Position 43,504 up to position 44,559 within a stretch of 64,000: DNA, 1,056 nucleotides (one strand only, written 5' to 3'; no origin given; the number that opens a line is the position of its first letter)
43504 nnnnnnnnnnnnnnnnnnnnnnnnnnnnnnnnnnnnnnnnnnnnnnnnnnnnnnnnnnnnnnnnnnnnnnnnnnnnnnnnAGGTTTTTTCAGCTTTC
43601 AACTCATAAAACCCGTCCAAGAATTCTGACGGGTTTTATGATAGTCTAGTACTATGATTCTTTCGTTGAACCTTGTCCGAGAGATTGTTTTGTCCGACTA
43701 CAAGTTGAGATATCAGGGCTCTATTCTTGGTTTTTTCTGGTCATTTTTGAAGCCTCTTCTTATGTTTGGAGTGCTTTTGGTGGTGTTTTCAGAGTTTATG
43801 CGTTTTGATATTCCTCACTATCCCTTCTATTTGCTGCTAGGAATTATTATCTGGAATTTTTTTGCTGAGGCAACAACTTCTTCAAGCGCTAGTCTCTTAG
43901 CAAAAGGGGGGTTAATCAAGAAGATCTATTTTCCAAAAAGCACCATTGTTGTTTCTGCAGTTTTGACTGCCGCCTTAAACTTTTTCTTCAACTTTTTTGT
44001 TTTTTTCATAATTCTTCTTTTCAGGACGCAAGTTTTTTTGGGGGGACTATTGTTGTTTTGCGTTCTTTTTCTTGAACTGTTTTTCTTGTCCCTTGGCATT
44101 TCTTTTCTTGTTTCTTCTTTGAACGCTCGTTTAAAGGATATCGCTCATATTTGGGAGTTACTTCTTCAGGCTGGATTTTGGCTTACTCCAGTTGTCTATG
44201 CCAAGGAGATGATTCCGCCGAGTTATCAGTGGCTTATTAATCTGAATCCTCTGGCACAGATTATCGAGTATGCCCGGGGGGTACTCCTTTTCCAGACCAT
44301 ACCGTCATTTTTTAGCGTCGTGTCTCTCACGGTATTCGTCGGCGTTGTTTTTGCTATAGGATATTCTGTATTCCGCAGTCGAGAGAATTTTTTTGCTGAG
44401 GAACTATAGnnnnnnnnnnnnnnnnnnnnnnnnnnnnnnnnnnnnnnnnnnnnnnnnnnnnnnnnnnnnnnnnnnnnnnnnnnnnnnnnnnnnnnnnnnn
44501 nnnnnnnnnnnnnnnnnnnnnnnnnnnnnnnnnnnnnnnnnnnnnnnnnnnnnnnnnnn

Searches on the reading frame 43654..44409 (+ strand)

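Call 71: search_protein_families(library=pfam, proteins=[window:43654-44409:+], max_evalue=0.00001)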
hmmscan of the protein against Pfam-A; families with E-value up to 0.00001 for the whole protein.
window:43654-44409:+ (251 aa): 1 family
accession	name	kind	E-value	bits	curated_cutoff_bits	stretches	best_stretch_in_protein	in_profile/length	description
PF01061.29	ABC2_membrane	-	2e-15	57.3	26.9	1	12-211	7-210/211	ABC-2 type transporter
